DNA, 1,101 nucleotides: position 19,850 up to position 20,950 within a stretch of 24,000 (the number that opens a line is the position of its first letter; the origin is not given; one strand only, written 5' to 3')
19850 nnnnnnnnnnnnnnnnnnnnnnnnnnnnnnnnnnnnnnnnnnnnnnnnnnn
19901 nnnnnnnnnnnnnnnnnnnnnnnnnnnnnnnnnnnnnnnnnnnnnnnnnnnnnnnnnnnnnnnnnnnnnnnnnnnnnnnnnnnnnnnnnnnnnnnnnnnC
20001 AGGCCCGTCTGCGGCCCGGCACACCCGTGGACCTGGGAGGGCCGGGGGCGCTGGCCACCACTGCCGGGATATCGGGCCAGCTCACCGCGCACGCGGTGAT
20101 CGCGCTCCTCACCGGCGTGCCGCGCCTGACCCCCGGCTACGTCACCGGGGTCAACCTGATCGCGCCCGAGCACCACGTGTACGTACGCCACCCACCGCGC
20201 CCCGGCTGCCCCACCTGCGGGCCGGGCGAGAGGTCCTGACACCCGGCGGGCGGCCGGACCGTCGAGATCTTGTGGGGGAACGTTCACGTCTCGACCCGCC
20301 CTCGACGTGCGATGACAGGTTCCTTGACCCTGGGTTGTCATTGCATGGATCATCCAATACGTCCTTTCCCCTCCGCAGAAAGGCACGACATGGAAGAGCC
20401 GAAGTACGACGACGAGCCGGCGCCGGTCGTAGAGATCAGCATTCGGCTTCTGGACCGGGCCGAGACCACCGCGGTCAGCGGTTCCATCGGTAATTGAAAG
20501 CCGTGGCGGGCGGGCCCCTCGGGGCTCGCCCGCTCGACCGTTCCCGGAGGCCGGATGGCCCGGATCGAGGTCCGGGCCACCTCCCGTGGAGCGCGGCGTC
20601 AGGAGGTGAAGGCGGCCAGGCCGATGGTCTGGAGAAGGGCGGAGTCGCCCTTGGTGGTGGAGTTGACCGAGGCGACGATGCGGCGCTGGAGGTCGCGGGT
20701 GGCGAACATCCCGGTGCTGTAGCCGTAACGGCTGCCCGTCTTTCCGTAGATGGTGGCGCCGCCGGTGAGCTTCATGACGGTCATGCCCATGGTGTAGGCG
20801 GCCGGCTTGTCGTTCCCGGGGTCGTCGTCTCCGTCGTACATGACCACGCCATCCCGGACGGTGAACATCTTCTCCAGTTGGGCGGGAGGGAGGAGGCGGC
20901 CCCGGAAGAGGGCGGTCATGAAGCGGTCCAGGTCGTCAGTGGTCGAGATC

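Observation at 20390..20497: The short ORF behaves like a real leader-core precursor peptide gene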

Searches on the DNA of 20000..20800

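Call 69: search_rna_families(source=window, start=20000, end=20800, threshold=evalue, max_evalue=1)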
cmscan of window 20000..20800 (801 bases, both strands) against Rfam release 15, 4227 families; matches with E-value up to 1: 0.
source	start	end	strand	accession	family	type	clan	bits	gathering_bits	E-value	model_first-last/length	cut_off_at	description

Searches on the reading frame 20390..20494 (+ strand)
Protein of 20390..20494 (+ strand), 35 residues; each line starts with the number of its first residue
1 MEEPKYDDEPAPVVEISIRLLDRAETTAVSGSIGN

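Call 8: search_protein_families(library=ncbifam, proteins=[window:20390-20494:+], max_evalue=0.01)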
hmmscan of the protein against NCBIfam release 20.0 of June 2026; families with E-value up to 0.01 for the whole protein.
window:20390-20494:+ (35 aa): 0 families

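Call 40: search_protein_families(library=ncbifam, alignment_id=A3, max_evalue=1)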
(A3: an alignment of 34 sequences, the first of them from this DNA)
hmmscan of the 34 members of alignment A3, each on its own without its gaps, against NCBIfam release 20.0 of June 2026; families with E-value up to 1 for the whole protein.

A. member 1, seq(35 aa): 0 families

B. families by the number of members that match (of 34 scanned): 0 families

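Call 43: list_cluster_members(proteins=[window:20390-20494:+, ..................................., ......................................, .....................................])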
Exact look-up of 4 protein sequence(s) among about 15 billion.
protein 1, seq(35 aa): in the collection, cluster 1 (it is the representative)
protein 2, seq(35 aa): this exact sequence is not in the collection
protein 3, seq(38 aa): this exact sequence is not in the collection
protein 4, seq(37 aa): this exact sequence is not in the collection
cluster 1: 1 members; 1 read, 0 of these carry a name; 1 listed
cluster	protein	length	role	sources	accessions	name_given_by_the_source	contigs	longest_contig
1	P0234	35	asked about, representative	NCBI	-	-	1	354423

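Call 66: search_protein_representatives(alignment_id=A6)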
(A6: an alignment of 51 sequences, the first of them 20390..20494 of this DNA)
Query: 51 sequences, 41 profile positions. Proteins with E-value up to 0.001 (for the whole library): 93; up to 1e-10: 8; up to 1e-30: 0. The best 93 are listed.
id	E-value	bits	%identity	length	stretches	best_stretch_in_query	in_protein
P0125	1.5e-14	69.9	-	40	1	1-41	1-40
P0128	7.6e-13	64.5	-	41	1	1-40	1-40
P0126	2.6e-12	62.8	-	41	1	1-41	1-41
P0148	9.0e-12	61.1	-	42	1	1-41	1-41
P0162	4.2e-11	58.9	-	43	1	1-40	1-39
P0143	5.2e-11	58.6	-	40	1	1-40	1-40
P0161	7.5e-11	58.1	-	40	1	1-41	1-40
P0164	9.3e-11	57.8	-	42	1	1-39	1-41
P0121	1.2e-10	57.4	-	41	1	1-41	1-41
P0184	2.9e-10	56.2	-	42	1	1-40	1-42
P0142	1.4e-09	54.1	-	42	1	1-41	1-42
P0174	1.9e-09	53.6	-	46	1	1-39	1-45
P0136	2.5e-09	53.2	-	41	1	3-41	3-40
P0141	1.5e-08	50.7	-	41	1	1-41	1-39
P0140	2.3e-08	50.1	-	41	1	2-41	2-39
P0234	8.8e-06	41.9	-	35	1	11-41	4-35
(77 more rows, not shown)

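Call 71: find_encoding_contigs(protein=P0234, flank=3000, max_places=3)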
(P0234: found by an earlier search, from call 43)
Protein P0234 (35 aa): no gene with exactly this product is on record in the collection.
